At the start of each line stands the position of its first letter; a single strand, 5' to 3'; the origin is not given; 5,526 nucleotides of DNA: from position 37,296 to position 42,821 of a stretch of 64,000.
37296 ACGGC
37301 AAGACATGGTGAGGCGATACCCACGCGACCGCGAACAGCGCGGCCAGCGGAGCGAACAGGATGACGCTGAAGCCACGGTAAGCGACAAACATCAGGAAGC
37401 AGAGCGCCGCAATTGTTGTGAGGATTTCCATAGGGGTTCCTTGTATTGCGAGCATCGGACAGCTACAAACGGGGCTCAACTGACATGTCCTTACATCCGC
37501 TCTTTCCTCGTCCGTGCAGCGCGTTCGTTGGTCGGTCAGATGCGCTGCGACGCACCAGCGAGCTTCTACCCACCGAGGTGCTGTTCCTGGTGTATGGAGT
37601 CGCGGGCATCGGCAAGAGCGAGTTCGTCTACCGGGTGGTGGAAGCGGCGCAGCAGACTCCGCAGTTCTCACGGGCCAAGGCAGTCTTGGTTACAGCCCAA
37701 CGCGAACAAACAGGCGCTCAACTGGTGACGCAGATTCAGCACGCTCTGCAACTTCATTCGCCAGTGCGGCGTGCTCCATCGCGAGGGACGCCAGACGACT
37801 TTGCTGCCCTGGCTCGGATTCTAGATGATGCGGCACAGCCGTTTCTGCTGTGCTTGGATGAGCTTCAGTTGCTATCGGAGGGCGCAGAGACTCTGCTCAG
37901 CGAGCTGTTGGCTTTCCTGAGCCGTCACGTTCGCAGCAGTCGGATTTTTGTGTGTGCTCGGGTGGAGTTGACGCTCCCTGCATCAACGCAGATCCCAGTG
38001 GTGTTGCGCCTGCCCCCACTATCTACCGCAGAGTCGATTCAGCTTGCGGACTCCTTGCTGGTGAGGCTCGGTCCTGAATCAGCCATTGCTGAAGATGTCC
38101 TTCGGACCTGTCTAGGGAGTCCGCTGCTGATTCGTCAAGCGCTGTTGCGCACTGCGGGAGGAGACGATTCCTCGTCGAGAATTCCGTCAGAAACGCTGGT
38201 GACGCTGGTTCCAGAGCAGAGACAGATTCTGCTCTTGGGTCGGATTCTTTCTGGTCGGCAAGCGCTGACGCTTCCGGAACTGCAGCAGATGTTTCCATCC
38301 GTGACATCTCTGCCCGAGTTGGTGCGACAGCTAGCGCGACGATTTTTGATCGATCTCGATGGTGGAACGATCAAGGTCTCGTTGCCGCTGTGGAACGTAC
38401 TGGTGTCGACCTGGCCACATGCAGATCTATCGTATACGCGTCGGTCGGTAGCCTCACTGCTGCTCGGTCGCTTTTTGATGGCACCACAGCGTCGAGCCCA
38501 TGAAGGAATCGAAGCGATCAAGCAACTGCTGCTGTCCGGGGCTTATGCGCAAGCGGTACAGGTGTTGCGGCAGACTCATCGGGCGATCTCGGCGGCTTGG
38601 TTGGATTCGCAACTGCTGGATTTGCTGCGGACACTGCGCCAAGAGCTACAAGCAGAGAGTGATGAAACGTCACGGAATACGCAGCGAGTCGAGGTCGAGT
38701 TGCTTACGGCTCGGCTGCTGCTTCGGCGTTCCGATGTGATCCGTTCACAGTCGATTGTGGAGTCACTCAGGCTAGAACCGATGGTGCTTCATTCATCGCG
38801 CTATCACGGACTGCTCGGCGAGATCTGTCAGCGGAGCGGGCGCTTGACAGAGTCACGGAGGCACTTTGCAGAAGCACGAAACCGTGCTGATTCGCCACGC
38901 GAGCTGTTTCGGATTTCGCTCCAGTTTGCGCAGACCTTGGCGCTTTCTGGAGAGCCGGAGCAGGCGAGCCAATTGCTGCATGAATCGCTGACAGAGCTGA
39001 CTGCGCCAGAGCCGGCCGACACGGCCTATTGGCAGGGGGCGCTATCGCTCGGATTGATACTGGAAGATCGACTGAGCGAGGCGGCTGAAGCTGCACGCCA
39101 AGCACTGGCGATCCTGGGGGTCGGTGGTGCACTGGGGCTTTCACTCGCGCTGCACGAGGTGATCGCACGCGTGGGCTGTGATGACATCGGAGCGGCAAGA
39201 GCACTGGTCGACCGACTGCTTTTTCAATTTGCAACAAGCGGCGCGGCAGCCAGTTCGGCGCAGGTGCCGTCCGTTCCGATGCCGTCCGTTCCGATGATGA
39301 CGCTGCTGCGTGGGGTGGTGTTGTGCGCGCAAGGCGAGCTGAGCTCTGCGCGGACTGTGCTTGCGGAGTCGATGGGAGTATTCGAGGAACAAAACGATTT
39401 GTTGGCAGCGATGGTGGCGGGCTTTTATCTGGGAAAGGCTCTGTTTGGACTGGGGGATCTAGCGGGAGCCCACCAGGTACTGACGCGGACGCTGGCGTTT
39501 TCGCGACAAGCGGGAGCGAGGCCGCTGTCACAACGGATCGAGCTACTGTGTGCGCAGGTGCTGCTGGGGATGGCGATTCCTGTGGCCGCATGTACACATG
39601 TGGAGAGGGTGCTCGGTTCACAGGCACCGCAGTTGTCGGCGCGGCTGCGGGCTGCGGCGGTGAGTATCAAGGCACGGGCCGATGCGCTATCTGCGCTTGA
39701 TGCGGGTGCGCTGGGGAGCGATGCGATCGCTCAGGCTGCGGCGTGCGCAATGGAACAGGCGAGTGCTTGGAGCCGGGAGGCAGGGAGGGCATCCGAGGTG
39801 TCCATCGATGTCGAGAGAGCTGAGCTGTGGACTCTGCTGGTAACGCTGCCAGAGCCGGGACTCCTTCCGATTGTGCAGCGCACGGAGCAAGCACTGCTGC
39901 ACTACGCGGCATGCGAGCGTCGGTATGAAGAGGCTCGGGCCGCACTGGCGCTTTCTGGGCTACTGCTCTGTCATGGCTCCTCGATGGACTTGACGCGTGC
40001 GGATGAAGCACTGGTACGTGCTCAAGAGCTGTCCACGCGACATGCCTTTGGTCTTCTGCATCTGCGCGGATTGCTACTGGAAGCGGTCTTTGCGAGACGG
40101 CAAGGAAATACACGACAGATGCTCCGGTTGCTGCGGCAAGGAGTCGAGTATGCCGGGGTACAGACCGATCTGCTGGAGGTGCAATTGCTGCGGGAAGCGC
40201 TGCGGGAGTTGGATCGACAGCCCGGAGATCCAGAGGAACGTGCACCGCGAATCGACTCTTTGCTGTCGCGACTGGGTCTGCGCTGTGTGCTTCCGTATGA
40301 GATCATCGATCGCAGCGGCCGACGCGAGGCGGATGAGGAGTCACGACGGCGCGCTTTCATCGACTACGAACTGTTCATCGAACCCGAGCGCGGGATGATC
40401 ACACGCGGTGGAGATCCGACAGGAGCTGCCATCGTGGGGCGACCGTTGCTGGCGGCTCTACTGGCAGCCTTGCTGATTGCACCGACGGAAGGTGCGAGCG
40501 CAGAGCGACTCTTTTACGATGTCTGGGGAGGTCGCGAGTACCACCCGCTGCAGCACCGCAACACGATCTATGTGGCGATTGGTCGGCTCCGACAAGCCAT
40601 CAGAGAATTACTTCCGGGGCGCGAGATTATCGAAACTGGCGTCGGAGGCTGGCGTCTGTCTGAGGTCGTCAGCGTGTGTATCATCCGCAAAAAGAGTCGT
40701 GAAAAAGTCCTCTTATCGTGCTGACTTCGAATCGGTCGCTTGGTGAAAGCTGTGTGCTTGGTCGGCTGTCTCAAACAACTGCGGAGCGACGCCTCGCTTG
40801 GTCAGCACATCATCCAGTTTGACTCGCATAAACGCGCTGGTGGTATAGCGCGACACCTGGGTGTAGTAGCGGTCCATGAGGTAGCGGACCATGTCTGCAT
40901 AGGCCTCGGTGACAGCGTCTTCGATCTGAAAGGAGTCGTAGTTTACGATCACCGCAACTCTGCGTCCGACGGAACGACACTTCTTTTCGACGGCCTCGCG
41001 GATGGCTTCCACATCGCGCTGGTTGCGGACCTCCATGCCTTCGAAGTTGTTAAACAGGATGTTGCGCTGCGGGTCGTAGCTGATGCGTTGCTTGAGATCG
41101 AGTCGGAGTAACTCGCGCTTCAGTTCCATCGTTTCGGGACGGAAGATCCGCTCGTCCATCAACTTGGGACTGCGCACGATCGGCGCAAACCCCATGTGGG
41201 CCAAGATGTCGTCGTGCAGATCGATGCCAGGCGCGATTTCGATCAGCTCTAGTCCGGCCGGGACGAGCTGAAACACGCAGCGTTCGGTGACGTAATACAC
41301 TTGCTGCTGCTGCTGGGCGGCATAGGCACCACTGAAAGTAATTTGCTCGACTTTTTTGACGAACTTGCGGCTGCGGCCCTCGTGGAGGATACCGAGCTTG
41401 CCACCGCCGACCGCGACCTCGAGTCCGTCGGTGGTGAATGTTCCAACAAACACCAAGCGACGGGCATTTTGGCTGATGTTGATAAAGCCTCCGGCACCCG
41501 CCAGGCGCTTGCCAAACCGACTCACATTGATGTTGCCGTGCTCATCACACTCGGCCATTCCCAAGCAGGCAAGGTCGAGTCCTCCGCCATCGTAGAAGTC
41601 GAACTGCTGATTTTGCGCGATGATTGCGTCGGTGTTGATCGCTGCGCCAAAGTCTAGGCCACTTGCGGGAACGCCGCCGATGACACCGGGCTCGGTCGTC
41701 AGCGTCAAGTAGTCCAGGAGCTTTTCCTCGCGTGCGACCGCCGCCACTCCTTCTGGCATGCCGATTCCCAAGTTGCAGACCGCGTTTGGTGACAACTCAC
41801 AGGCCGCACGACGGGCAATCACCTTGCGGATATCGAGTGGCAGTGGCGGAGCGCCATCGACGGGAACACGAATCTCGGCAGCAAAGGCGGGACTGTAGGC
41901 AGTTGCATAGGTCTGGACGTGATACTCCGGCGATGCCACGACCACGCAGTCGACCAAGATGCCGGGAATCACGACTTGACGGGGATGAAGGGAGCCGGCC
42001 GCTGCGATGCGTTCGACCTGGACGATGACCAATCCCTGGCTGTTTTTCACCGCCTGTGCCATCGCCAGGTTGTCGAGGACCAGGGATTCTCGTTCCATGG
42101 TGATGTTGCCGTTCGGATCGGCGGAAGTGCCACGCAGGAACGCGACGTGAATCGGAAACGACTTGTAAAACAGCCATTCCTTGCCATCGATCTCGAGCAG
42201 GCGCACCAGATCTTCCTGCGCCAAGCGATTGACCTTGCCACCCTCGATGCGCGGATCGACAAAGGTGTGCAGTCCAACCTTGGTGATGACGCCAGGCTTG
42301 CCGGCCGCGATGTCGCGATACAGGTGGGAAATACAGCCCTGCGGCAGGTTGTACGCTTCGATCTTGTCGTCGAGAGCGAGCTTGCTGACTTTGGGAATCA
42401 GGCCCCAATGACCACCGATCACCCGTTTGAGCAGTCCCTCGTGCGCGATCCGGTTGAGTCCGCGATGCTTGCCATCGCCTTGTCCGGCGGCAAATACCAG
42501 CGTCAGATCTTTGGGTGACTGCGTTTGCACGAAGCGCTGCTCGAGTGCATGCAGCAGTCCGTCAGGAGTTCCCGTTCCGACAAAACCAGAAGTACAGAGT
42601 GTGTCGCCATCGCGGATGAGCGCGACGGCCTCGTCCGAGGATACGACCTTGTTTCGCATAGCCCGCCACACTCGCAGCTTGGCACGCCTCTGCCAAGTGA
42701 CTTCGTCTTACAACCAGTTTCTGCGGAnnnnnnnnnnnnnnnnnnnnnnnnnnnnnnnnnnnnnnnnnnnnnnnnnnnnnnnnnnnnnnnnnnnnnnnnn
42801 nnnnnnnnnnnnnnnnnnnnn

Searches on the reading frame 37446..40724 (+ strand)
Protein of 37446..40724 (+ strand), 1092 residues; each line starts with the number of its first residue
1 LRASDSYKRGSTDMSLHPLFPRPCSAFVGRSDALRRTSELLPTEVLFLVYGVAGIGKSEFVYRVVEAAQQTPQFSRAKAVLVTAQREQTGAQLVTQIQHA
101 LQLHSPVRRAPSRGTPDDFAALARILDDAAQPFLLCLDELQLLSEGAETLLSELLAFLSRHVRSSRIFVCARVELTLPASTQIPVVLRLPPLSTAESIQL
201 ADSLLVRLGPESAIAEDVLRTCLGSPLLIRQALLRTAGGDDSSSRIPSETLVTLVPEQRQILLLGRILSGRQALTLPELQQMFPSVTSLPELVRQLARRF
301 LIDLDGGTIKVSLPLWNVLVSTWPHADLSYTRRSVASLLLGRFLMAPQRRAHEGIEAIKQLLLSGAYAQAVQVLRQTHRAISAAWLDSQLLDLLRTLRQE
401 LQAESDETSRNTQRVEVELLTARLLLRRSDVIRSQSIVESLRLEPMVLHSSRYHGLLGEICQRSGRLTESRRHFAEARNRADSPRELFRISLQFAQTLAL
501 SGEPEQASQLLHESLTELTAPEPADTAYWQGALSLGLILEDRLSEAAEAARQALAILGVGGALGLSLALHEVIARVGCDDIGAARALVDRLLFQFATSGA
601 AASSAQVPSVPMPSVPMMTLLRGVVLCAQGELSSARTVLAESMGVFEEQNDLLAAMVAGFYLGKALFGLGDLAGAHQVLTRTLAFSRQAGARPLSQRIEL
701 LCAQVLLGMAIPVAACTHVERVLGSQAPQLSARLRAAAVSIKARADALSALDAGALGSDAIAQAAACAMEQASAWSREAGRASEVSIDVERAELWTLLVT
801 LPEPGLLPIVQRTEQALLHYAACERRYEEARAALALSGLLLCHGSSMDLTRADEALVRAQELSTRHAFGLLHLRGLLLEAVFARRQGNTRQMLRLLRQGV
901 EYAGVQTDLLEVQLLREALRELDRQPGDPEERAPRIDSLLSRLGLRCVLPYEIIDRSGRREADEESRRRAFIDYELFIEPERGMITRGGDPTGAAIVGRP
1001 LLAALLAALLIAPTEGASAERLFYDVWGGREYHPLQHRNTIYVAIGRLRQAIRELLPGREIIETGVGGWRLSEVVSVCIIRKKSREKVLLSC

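Call 11: search_protein_families(library=pfam, proteins=[window:37446-40724:+], max_evalue=0.001)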
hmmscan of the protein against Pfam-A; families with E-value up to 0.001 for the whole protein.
window:37446-40724:+ (1092 aa): 8 families
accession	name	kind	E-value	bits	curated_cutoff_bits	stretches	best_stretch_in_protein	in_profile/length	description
PF25201.1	nSTAND6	-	1e-09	39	27.7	1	29-157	3-127/148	Novel STAND NTPase 6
PF13191.12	AAA_16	-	3.1e-09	38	32.6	1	27-160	2-161/167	AAA ATPase domain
PF13401.12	AAA_22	-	1.3e-07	32.5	27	1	47-163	8-115/130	AAA domain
PF13424.12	TPR_12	-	2e-07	31.5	30.1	1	456-515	8-72/77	Tetratricopeptide repeat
PF05729.18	NACHT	-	5.9e-06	26.7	26.7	1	48-200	4-159/167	NACHT domain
PF00486.34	Trans_reg_C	-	9.6e-06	26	26.2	1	1004-1064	12-69/77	Transcriptional regulatory protein, C terminal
PF07719.23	TPR_2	-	0.00028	21.2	27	0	452-478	2-28/34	Tetratricopeptide repeat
PF01637.24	ATPase_2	-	0.00075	19.8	33.2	0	27-170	1-151/225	ATPase domain predominantly from Archaea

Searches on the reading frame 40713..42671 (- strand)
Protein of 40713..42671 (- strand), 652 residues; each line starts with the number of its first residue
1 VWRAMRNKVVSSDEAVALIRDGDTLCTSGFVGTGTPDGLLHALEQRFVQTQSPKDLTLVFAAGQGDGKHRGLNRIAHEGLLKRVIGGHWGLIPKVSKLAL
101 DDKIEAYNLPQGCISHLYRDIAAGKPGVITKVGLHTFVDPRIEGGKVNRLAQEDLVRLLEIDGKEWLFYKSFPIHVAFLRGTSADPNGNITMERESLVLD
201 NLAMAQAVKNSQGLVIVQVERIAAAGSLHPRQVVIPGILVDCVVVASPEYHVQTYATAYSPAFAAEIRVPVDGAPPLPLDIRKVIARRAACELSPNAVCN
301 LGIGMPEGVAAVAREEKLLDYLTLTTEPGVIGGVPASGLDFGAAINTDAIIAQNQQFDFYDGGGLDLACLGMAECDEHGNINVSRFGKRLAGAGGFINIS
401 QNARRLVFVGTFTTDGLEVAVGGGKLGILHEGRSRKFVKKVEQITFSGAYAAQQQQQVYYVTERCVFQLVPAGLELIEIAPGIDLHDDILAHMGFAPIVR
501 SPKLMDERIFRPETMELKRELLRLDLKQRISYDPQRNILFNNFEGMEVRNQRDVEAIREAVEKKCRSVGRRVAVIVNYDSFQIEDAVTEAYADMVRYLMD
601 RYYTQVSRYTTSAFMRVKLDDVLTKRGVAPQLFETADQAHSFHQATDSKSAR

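Call 11: search_protein_families(library=pfam, proteins=[window:40713-42671:-], max_evalue=0.001)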
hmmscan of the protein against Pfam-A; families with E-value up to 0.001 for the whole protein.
window:40713-42671:- (652 aa): 2 families
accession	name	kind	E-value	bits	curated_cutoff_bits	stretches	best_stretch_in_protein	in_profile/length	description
PF01144.29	CoA_trans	-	2.6e-33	115.7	23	1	11-245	3-216/217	Coenzyme A transferase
PF16957.11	Mal_decarbox_Al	-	4.4e-05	22.4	25.4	1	174-258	138-216/546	Malonate decarboxylase, alpha subunit, transporter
